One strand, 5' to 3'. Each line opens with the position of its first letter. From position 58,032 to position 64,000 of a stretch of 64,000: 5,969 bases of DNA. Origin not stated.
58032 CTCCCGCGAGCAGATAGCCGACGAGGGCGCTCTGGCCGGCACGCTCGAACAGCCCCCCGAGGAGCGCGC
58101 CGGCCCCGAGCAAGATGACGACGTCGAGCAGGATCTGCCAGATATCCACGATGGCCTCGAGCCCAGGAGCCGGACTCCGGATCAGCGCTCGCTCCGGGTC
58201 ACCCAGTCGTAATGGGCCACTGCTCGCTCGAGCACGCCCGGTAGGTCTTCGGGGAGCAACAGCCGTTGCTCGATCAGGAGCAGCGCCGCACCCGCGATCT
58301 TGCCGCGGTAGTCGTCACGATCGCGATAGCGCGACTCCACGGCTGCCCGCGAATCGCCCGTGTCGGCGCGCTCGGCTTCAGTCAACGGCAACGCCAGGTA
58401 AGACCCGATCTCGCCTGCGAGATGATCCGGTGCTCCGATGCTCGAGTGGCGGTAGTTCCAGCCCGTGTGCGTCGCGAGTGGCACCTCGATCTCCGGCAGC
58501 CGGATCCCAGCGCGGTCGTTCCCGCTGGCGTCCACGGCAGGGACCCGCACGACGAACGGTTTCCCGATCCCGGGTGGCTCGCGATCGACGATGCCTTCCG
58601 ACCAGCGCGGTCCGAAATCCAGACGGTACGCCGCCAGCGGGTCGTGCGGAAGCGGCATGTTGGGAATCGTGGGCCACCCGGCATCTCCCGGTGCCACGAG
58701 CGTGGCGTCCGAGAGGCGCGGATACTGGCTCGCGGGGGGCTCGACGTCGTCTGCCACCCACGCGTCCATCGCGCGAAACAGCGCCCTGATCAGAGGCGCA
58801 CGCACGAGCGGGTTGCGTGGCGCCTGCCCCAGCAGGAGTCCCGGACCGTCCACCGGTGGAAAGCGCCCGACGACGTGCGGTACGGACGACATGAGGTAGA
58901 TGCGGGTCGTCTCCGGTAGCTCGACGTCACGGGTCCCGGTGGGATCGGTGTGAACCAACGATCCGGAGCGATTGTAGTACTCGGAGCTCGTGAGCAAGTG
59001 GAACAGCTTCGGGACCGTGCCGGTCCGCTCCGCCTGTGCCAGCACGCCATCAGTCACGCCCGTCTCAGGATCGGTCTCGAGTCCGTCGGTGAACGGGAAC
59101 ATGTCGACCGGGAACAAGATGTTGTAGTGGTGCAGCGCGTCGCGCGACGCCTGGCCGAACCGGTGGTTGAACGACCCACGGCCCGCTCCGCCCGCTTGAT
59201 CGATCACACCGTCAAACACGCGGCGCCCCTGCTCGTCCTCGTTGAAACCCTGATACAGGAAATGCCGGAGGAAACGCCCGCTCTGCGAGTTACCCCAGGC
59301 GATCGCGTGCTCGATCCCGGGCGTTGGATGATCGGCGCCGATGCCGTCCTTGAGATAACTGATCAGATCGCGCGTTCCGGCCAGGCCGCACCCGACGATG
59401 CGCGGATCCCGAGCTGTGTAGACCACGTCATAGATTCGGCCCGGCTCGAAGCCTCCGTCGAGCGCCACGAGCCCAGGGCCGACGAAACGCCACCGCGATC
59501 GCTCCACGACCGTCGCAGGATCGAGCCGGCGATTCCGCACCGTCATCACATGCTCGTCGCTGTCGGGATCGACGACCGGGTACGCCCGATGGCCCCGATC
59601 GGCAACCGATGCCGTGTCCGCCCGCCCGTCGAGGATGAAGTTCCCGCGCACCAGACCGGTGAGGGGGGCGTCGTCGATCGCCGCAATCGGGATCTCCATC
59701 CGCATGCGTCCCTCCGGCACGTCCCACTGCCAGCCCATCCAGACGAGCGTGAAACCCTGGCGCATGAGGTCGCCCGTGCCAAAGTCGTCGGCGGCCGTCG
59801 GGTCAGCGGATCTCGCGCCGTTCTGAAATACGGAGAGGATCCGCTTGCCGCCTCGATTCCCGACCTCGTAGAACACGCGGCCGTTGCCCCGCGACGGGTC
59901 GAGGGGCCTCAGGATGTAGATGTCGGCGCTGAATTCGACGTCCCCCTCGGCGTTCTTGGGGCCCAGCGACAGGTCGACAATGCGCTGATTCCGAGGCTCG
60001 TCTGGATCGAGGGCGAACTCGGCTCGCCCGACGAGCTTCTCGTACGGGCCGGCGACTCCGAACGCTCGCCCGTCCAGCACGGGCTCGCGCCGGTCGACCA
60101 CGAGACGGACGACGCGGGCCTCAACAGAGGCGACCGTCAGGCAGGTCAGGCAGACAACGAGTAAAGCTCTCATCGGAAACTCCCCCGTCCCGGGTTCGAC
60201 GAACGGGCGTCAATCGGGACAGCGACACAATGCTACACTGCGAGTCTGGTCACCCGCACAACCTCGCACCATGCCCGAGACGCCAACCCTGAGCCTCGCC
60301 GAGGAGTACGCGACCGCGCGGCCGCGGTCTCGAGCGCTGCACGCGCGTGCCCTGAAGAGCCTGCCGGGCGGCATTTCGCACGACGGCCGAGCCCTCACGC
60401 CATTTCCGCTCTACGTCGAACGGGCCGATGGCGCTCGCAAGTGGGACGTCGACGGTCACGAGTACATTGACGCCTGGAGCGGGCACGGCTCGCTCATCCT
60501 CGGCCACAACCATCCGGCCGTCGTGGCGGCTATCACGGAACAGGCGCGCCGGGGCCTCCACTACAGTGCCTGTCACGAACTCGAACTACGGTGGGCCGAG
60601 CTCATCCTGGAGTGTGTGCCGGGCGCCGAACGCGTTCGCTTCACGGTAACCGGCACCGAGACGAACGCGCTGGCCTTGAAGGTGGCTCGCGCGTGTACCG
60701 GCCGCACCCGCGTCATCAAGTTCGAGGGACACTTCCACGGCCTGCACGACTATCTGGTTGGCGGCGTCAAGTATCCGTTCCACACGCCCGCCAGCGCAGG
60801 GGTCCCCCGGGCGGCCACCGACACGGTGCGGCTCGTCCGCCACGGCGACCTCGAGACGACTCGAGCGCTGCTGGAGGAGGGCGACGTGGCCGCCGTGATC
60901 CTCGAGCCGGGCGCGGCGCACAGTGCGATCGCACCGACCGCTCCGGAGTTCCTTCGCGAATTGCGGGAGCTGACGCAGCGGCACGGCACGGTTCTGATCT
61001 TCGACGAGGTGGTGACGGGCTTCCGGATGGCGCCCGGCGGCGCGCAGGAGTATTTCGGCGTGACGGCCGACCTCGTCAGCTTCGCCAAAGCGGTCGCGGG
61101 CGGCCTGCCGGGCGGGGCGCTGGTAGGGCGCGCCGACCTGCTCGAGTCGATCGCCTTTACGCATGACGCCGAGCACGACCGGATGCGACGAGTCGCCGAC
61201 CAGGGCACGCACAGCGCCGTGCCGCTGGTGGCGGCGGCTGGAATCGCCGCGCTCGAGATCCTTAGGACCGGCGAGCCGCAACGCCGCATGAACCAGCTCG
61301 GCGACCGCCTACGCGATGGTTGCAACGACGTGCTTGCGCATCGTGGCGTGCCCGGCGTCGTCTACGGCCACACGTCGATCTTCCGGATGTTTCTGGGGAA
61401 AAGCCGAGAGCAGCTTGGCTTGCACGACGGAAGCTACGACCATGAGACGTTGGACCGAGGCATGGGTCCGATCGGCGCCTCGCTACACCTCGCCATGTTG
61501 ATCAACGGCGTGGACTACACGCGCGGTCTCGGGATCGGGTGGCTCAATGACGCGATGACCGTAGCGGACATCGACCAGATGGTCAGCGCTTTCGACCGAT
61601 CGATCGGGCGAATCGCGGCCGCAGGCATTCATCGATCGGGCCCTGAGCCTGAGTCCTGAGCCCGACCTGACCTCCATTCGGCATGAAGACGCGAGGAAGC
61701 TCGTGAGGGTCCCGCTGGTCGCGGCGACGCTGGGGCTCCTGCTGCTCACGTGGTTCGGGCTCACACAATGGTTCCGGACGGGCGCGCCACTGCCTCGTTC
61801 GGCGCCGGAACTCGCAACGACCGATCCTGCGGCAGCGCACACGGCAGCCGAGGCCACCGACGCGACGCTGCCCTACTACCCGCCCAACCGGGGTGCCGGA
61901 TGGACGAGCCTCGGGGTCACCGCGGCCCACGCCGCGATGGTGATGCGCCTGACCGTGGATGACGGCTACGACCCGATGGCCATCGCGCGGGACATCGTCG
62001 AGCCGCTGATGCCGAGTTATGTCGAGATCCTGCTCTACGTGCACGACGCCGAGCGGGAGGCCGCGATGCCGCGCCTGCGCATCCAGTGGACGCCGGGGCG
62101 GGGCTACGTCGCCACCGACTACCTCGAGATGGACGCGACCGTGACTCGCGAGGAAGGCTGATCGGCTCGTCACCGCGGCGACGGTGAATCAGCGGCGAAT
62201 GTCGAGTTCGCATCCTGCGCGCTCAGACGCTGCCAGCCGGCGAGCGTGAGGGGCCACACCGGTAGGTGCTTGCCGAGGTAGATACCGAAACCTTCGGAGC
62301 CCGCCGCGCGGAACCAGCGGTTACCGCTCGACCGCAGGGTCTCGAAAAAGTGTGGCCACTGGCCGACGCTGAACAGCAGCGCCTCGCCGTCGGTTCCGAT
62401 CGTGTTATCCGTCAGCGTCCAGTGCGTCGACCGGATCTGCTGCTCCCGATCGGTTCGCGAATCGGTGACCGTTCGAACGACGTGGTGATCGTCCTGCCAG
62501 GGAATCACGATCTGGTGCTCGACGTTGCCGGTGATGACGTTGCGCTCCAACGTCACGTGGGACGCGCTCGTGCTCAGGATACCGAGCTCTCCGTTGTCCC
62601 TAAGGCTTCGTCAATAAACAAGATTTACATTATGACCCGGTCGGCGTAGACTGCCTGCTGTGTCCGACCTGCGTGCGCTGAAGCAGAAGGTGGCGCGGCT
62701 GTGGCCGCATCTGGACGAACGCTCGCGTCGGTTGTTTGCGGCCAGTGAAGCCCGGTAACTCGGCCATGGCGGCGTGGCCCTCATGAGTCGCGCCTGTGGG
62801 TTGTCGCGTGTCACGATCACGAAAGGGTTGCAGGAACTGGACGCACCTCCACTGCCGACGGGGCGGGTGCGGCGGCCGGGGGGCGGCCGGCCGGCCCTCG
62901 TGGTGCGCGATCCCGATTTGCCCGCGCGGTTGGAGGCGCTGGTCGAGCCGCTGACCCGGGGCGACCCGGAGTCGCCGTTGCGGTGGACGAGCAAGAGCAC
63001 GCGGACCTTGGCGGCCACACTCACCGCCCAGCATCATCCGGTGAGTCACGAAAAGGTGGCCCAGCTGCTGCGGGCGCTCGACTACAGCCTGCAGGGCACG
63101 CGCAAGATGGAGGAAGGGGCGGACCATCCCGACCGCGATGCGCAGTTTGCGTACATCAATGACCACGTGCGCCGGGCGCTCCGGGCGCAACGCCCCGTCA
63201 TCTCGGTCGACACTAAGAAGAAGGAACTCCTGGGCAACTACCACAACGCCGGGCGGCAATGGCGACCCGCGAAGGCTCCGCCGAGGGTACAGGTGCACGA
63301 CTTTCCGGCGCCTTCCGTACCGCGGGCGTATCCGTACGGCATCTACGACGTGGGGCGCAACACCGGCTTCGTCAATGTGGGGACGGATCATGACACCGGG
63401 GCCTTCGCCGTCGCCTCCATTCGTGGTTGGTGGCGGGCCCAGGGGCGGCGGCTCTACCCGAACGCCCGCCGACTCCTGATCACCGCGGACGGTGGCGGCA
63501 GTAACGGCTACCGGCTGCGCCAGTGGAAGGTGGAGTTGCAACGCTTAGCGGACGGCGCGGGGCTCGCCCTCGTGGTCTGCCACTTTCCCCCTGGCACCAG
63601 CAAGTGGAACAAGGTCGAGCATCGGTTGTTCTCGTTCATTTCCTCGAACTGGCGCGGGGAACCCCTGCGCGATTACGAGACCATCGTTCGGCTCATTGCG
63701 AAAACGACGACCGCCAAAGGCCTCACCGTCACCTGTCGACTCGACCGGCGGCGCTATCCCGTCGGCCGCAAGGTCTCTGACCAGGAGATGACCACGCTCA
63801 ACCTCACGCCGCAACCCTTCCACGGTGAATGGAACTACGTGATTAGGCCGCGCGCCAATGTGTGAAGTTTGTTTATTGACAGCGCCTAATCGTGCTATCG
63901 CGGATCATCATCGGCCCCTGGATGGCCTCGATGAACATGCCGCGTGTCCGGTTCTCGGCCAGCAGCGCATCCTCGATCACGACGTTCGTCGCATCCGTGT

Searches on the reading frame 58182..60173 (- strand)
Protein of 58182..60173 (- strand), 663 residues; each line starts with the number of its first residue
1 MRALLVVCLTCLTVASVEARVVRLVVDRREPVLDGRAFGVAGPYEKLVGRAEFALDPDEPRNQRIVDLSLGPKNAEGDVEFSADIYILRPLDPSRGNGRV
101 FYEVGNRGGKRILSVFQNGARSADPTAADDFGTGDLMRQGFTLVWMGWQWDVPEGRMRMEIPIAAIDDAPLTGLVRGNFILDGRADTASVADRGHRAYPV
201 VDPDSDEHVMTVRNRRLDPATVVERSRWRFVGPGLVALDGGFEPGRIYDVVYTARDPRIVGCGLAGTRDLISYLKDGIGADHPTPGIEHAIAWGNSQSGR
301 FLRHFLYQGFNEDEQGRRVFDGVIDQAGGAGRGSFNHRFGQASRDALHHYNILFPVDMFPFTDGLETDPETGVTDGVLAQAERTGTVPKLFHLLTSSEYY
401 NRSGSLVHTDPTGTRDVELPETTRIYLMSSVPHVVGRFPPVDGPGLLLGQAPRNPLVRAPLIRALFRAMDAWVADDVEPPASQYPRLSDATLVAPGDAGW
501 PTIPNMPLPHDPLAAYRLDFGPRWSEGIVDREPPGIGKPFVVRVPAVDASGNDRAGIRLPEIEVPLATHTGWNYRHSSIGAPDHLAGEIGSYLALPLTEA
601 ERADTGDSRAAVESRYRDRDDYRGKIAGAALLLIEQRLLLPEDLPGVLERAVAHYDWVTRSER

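Call 56: search_protein_families(library=pfam, proteins=[window:58182-60173:-], max_evalue=0.0001)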
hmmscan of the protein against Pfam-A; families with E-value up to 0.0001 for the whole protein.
window:58182-60173:- (663 aa): 1 family
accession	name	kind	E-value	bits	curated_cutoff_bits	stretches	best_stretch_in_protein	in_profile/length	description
PF20091.5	Abhydrolase_10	-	2.6e-31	109.5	23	1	282-644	162-424/429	Alpha/beta hydrolase domain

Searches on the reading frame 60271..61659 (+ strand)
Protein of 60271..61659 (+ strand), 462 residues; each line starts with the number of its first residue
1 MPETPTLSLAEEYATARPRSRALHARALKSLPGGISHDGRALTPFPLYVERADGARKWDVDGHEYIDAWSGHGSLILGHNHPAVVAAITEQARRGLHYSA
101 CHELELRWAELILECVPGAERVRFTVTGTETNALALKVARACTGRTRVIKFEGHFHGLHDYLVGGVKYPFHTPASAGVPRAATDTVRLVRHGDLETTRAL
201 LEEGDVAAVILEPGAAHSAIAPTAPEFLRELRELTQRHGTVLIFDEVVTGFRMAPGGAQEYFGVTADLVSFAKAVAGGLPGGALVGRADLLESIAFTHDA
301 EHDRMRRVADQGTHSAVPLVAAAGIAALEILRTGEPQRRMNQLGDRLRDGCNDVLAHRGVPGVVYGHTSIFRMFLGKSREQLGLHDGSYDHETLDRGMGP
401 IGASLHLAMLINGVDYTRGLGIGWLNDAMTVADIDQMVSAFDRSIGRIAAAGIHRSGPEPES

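Call 56: search_protein_families(library=pfam, proteins=[window:60271-61659:+], max_evalue=0.0001)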
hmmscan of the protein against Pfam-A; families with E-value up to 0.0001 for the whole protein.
window:60271-61659:+ (462 aa): 1 family
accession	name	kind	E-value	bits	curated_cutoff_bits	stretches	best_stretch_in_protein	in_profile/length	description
PF00202.27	Aminotran_3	-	2.9e-56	191.3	30.5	1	43-358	7-333/403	Aminotransferase class-III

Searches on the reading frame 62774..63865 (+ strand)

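Call 56: search_protein_families(library=pfam, proteins=[window:62774-63865:+], max_evalue=0.0001)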
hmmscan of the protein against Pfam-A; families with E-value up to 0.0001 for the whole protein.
window:62774-63865:+ (363 aa): 1 family
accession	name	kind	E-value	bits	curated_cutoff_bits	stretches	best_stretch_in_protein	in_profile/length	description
PF07592.17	DDE_Tnp_ISAZ013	-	3e-135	450.6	26.9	1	53-359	2-308/308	Rhodopirellula transposase DDE domain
